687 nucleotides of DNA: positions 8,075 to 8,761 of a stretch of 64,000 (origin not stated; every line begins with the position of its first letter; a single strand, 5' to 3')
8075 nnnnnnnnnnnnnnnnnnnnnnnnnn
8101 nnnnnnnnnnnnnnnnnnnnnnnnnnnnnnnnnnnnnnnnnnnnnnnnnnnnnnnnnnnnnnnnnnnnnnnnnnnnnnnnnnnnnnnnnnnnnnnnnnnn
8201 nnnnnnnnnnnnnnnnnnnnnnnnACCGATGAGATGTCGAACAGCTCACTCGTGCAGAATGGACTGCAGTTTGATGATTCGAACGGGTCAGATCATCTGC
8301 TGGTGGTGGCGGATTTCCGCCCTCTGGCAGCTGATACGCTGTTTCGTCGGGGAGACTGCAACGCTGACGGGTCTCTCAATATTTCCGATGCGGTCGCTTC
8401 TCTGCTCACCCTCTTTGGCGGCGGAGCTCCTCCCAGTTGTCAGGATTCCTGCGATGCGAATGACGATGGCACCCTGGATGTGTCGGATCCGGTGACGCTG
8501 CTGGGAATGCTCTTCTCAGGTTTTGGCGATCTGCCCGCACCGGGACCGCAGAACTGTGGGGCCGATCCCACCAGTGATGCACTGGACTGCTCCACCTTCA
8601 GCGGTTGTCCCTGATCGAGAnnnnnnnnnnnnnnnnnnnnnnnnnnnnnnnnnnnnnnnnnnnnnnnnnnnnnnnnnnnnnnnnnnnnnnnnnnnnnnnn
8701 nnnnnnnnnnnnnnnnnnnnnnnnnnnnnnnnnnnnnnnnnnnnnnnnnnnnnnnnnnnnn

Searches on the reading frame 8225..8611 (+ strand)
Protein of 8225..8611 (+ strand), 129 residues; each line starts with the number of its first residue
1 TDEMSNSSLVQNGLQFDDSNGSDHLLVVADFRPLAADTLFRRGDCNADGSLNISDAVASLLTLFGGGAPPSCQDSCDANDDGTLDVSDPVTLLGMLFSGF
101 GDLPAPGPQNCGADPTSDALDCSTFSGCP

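Call 4: search_protein_families(library=ncbifam, max_evalue=1, proteins=[window:8225-8611:+])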
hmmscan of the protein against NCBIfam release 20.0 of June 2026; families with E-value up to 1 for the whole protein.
seq(129 aa): 0 families

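Call 5: search_protein_families(library=pfam, max_evalue=1, proteins=[window:8225-8611:+])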
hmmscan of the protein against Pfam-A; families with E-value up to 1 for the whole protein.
seq(129 aa): 2 families
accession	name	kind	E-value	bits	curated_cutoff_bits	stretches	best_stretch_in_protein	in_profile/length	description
PF13499.12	EF-hand_7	-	0.0039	17.9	30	0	38-67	6-34/67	EF-hand domain pair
PF00404.24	Dockerin_1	-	0.007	17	22.9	1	43-88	2-48/57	Dockerin type I domain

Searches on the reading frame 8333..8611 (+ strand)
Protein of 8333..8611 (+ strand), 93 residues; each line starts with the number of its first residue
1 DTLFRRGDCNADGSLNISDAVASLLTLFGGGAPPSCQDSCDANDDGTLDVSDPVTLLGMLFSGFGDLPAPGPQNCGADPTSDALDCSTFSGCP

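Call 9: find_homologous_proteins(query=A2, max_evalue=0.001)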
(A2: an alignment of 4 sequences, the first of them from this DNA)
Query A2 (4 sequences) (93 aa, profile of the alignment): 634 proteins with E <= 0.001 among 1811 candidates; the best 120 are listed.
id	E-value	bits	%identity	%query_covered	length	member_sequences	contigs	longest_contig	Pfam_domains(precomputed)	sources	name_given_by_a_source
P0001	6.3e-39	150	52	96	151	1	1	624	PF00404.25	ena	-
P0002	1.1e-35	140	95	99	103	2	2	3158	-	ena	-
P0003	7.9e-35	137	41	97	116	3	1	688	-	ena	-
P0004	5.6e-34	134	53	62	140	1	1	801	PF00404.25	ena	-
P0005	1.8e-32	129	44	97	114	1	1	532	-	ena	-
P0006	6.3e-32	127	48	95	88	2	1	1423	-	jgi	-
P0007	1.9e-31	126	51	68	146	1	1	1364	-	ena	-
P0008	7.1e-31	124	52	96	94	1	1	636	-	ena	-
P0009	1.4e-30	123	56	97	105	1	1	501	-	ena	-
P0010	2.3e-30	122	52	97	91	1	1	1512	-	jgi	jgi:hypothetical protein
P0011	3.2e-30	122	54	96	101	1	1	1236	-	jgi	jgi:hypothetical protein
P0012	4.7e-30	121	55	98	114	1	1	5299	-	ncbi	ncbi:MAG: hypothetical protein ACE5GW_05500 [Planctomycetota bacterium]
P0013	6.0e-30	121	51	100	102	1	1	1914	PF00404.25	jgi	jgi:hypothetical protein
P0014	1.2e-29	120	56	96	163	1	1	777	-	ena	-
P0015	1.7e-29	120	60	97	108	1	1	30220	PF00404.25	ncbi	ncbi:MAG: hypothetical protein DSY92_03970, partial [Planctomycetota bacterium]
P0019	3.2e-29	119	55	96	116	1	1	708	PF00404.25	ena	-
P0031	1.2e-27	114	58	97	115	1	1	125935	PF00404.25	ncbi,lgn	-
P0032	1.3e-27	114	49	97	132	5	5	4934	PF00404.25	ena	-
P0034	1.5e-27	113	56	98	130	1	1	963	PF00404.25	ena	-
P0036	2.2e-27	113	51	96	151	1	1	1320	PF00404.25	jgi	-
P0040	3.1e-27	112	47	87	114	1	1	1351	PF00404.25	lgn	-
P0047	5.5e-27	112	48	97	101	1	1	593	PF00404.25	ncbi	-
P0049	7.8e-27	111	48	98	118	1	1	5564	PF00404.25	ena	-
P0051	9.0e-27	111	58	87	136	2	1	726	PF00404.25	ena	-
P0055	1.1e-26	111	48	97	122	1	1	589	PF00404.25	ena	-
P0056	1.2e-26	111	49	96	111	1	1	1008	PF00404.25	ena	-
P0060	1.7e-26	110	59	91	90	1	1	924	PF00404.25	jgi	-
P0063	2.3e-26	110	50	97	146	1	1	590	PF00404.25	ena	-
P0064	2.6e-26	109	44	92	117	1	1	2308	PF00404.25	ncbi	-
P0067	3.9e-26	109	51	97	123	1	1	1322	PF00404.25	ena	-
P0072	7.8e-26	108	49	96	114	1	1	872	PF00404.25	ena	-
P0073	9.3e-26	108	50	95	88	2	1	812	PF00404.25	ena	-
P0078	1.4e-25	107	48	88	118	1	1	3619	PF00404.25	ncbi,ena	-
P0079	1.4e-25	107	58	96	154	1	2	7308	PF00801.27,PF00404.25,PF18911.7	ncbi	ncbi:MAG: PKD domain-containing protein, partial [Planctomycetota bacterium]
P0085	1.9e-25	107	49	92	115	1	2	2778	PF00404.25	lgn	-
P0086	2.1e-25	107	48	96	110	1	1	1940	PF00404.25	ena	-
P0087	2.3e-25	106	47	99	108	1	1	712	PF00404.25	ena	-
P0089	2.7e-25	106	52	97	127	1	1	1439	PF00404.25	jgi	jgi:hypothetical protein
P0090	3.0e-25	106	53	95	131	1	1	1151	PF00404.25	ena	-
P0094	3.5e-25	106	47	97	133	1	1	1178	PF02412.24,PF00404.25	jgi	jgi:hypothetical protein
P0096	3.7e-25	106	46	99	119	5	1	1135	PF00404.25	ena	-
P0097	3.8e-25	106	47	98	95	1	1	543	PF00404.25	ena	-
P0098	3.9e-25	106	45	97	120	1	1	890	PF00404.25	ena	-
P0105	5.1e-25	105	48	97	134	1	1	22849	PF00404.25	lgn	-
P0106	5.8e-25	105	51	95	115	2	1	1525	PF00404.25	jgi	jgi:hypothetical protein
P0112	8.3e-25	105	48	96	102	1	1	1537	PF00404.25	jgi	jgi:hypothetical protein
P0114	8.9e-25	105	49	94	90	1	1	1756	PF00404.25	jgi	jgi:hypothetical protein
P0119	1.0e-24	104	49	97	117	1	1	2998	PF00404.25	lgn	-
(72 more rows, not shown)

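Call 14: search_protein_representatives(alignment_id=A2)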
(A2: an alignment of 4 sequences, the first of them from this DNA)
Query: 4 sequences, 92 profile positions. Proteins with E-value up to 0.001 (for the whole library): 39611; up to 1e-10: 22909; up to 1e-30: 559. The best 150 are listed.
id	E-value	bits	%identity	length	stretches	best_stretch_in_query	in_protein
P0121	9.3e-140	471.4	-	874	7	2-89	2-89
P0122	3.0e-99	341.6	-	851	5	3-90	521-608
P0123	6.7e-85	295.6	-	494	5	3-92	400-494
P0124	4.3e-83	289.8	-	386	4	2-92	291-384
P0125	5.9e-82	286.1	-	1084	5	2-80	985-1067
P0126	2.4e-81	284.2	-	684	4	2-88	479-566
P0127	3.7e-81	283.6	-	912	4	4-86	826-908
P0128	1.1e-80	282.1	-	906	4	3-89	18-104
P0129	5.4e-78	273.4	-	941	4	3-89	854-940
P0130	1.9e-74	262.1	-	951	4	3-86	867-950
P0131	2.2e-69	245.9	-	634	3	1-90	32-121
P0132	3.1e-67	239.0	-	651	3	2-85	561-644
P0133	3.9e-67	238.6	-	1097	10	2-61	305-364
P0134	7.2e-66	234.6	-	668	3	1-89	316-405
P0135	1.4e-65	233.7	-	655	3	2-85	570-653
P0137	5.8e-65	231.7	-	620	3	3-91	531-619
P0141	9.2e-62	221.4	-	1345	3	4-83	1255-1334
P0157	2.7e-56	203.9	-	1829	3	2-91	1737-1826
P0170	6.5e-52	189.9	-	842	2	2-91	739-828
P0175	1.4e-50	185.6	-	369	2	1-91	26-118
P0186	4.6e-48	177.5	-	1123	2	3-91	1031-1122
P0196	2.4e-46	172.0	-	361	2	4-92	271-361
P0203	3.5e-45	168.3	-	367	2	2-92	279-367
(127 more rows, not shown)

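Call 17: search_protein_families(library=pfam, max_evalue=0.01, proteins=[P0127, P0131, P0137, P0175, P0141, P0157, P0186, P0170, P0196, P0203])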
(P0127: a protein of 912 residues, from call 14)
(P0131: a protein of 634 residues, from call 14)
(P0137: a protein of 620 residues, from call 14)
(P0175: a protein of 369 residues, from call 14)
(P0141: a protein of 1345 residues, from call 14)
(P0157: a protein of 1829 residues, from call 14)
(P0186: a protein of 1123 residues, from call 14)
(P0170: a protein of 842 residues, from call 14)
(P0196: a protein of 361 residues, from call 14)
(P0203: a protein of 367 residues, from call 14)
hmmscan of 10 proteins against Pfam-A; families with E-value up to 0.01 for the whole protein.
P0127 (912 aa): 4 families
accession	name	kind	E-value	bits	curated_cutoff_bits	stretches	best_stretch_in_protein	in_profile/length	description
PF00404.24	Dockerin_1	-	9.9e-28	96.6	22.9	4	33-80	2-50/57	Dockerin type I domain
PF13499.12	EF-hand_7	-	3.9e-08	34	30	1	563-612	8-62/67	EF-hand domain pair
PF00963.24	Cohesin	-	5.8e-05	23.7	24.1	1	660-700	4-46/139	Cohesin domain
PF13833.12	EF-hand_8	-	0.0074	16.5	28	1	576-616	13-51/54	EF-hand domain pair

P0131 (634 aa): 4 families
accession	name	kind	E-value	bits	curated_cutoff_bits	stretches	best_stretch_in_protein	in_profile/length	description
PF00404.24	Dockerin_1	-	8.9e-18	64.7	22.9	2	306-360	2-57/57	Dockerin type I domain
PF13499.12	EF-hand_7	-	3.2e-08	34.2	30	0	335-359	7-31/67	EF-hand domain pair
PF13202.12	EF-hand_5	-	0.00078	19.3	25.9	0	335-349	4-18/25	EF hand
PF13405.12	EF-hand_6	-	0.0071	16.4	25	0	335-357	5-27/30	EF-hand domain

P0137 (620 aa): 2 families
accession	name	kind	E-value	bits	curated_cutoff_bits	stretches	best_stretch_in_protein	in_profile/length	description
PF00404.24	Dockerin_1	-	3.4e-09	37.2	22.9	1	535-588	2-56/57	Dockerin type I domain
PF00963.24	Cohesin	-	0.0021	18.7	24.1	0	139-189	10-62/139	Cohesin domain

P0175 (369 aa): 3 families
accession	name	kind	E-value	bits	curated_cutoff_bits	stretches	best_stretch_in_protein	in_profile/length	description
PF00404.24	Dockerin_1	-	3.3e-12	46.9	22.9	2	285-338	2-56/57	Dockerin type I domain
PF13202.12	EF-hand_5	-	0.00034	20.4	25.9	0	281-294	4-17/25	EF hand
PF13499.12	EF-hand_7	-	0.00069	20.4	30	0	63-83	8-27/67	EF-hand domain pair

P0141 (1345 aa): 3 families
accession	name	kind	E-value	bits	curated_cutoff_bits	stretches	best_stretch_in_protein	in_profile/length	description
PF00404.24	Dockerin_1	-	2.5e-10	40.8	22.9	1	27-73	2-49/57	Dockerin type I domain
PF00963.24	Cohesin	-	3.1e-09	37.6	24.1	1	121-226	3-106/139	Cohesin domain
PF13499.12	EF-hand_7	-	0.0013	19.4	30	0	560-576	7-23/67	EF-hand domain pair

P0157 (1829 aa): 2 families
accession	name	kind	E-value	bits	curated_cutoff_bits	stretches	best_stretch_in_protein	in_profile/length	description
PF00404.24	Dockerin_1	-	4e-14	53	22.9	2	539-592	2-57/57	Dockerin type I domain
PF24595.1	DUF7619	-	8.6e-06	26.3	27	0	1318-1380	1-56/133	Domain of unknown function (DUF7619)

P0186 (1123 aa): 2 families
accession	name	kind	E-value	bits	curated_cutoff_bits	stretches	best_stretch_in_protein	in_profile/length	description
PF00404.24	Dockerin_1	-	7.4e-10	39.3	22.9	2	25-68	2-46/57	Dockerin type I domain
PF24595.1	DUF7619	-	8.4e-10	39.3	27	1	881-924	86-128/133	Domain of unknown function (DUF7619)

P0170 (842 aa): 2 families
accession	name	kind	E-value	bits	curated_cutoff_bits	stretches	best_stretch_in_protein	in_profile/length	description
PF00404.24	Dockerin_1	-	7.4e-08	32.9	22.9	1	744-796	2-55/57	Dockerin type I domain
PF13499.12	EF-hand_7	-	0.0046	17.7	30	0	775-797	9-31/67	EF-hand domain pair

P0196 (361 aa): 0 families

P0203 (367 aa): 2 families
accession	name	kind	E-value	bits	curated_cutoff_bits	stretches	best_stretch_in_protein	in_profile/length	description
PF00404.24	Dockerin_1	-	0.0008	20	22.9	0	284-296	2-14/57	Dockerin type I domain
PF00963.24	Cohesin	-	0.0082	16.8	24.1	0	138-188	4-54/139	Cohesin domain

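Call 28: find_related_loci(query=A2, collection=genome_contigs, flank=3000)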
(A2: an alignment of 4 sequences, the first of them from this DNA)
Query A2 (93 aa) in genome_contigs; peptide patterns used: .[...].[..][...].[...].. (x = any residue, [..] = any of these).
566 stretches matched a pattern; 545 encode a relative of the query (tblastn E <= 1e-3); the best 80 are kept; 80 distinct loci.
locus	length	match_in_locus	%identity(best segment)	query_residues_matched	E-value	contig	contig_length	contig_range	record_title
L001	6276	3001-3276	95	2-93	5e-55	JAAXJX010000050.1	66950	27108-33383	MAG: Planctomycetia bacterium isolate SW42618_bin_2 NODE_63_length_66950_cov_21.648509, whole genome shotgun sequence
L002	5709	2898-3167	59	2-92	9e-30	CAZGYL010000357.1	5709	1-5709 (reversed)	MAG TPA_asm: uncultured Planctomycetia bacterium isolate binchicken_co6_198 genome assembly, contig: NODE_18843_length_5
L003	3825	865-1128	55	4-92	5e-28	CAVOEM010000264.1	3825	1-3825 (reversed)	MAG: Planctomycetes bacterium UBA1146 isolate CBN3_331.54 genome assembly, contig: Ga0302139_10014435, whole genome shot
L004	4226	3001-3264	55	4-92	5e-28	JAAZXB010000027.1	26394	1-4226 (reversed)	MAG: Planctomycetota bacterium isolate bin110s NODE_27_length_26394_cov_16.928851, whole genome shotgun sequence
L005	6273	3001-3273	56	3-93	2e-27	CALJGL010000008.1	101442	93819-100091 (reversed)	MAG: uncultured bacterium isolate S2_Bin_METABAT__259_1 genome assembly, contig: c_000002999985, whole genome shotgun se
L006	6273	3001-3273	56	3-93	2e-27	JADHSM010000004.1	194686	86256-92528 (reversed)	MAG: Planctomycetota bacterium isolate BS30m-G49 BS307-30m-C31, whole genome shotgun sequence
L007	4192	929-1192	56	4-92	6e-27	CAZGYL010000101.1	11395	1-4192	MAG TPA_asm: uncultured Planctomycetia bacterium isolate binchicken_co6_198 genome assembly, contig: NODE_6849_length_11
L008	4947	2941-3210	51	2-93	7e-27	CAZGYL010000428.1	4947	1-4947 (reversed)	MAG TPA_asm: uncultured Planctomycetia bacterium isolate binchicken_co6_198 genome assembly, contig: NODE_23104_length_4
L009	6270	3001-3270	50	4-93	1e-26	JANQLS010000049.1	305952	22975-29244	MAG: Planctomycetota bacterium isolate PL25a_bin.67 k99_3970484, whole genome shotgun sequence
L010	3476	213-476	55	4-92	2e-26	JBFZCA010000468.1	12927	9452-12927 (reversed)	MAG: Planctomycetota bacterium isolate PPR_0510 k121_1409463, whole genome shotgun sequence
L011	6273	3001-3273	53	1-92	2e-26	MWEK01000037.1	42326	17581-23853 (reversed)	MAG: Planctomycetes bacterium ADurb.Bin069 BWX69_contig000037, whole genome shotgun sequence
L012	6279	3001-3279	55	1-93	3e-26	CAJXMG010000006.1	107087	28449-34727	TPA_asm: uncultured bacterium isolate SRR4030075_bin.46_MetaBAT_v2.12.1_MAG genome assembly, contig: NODE_23_length_1070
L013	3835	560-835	52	1-92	3e-26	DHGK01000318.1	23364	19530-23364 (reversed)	MAG TPA_asm: Planctomycetes bacterium UBA4800 UBA4800_contig_78519, whole genome shotgun sequence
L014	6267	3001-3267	52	4-92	4e-26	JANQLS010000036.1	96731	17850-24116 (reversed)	MAG: Planctomycetota bacterium isolate PL25a_bin.67 k99_1636960, whole genome shotgun sequence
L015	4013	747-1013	52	3-92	6e-26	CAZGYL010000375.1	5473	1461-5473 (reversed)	MAG TPA_asm: uncultured Planctomycetia bacterium isolate binchicken_co6_198 genome assembly, contig: NODE_19927_length_5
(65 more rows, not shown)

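Call 47: search_solved_structures(query=A2, max_evalue=1, show_alignments=1)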
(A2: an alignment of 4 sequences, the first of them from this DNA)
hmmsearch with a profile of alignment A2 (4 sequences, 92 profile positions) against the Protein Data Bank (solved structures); distinct sequences matched with E-value up to 1: 39.
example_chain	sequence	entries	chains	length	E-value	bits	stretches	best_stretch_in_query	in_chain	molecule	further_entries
2y3n_B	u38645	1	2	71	9.1e-07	32.3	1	5-61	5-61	CELLULOSOMAL FAMILY-48 PROCESSIVE GLYCOSIDE HYDROLASE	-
2mte_A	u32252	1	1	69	6.4e-06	29.6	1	6-59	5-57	Cellulose 1,4-beta-cellobiosidase (reducing end) CelS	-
1daq_A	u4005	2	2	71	6.5e-06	29.6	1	6-60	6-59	ENDOGLUCANASE SS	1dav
5m2o_B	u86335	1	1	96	0.00024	24.5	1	6-63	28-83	Group I Dockerin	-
4fl4_A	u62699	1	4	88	0.00025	24.5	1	6-63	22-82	Glycoside hydrolase family 9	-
4zcu_A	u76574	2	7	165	0.00028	24.3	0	2-57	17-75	Calcium-binding mitochondrial carrier protein SCaMC-1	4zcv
6kg9_A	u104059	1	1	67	0.00033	24.1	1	6-59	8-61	And cellulose-binding endoglucanase family 9 CelL ortholog dockerin domain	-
5m2s_B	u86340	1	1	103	0.00035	24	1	6-28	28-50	Doc8: Type I dockerin repeat domain from family 9 glycoside hydrolase WP_009982745[Ruminoc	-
4n5x_A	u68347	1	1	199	0.00054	23.4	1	3-77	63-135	Calcium-binding mitochondrial carrier protein SCaMC-1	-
4dh2_B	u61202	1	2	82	0.0006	23.3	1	7-63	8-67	Dockerin type 1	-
6kgc_B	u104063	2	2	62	0.00063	23.2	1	6-58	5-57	And cellulose-binding endoglucanase family 9 CelL ortholog dockerin domain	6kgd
6kge_D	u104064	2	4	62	0.00063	23.2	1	6-58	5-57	And cellulose-binding endoglucanase family 9 CelL ortholog dockerin domain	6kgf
3ul4_B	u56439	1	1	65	0.0025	21.3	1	5-59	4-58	Cellulosome enzyme, dockerin type I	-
9qfa_A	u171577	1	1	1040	0.0035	20.8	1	5-60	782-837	Ruminococcus bromii Amy12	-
4cj0_A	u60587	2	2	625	0.0038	20.7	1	5-63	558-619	ENDOGLUCANASE D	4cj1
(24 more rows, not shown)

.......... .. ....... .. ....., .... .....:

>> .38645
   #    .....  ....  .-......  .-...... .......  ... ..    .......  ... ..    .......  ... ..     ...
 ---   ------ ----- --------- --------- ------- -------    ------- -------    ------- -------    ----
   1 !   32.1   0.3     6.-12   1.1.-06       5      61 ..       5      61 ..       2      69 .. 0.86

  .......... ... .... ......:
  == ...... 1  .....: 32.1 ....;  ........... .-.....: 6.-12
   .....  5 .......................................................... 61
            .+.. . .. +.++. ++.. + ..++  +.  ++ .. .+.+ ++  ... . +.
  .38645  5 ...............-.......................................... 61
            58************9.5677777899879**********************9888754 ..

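Call 52: search_protein_families(library=pfam, alignment_id=A5, max_evalue=0.0001)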
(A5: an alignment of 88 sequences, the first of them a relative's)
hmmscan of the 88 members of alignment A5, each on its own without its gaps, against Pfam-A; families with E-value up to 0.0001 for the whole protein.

A. member 1, L040:3578-4495:- (306 aa): 0 families

B. families by the number of members that match (of 88 scanned): 43 families (the first 25 are shown)
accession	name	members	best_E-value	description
PF13517.12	FG-GAP_3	7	6.2e-40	FG-GAP-like repeat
PF06537.16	DHOR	5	2.9e-33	Di-haem oxidoreductase, putative peroxidase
PF01839.29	FG-GAP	5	5.5e-16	FG-GAP repeat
PF25788.1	Ig_Rha78A_N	3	3.6e-06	Rha78A-like, N-terminal immunoglobulin domain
PF13385.13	Laminin_G_3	2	9.6e-20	Concanavalin A-like lectin/glucanases superfamily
PF13229.12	Beta_helix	2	1.9e-18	Right handed beta helix region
PF01833.30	TIG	2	1.3e-11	IPT/TIG domain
PF01483.27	P_proprotein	2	4.1e-07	Proprotein convertase P-domain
PF05048.19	NosD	2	5.1e-06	Periplasmic copper-binding protein (NosD)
PF13927.12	Ig_3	1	3.4e-32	Immunoglobulin domain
PF07679.22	I-set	1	2.8e-31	Immunoglobulin I-set domain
PF24251.1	DUF7453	1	1e-26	Family of unknown function (DUF7453)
PF03150.19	CCP_MauG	1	3.8e-25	Di-haem cytochrome c peroxidase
PF13964.12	Kelch_6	1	2.7e-22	Kelch motif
PF02872.23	5_nucleotid_C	1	1.6e-20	5'-nucleotidase, C-terminal domain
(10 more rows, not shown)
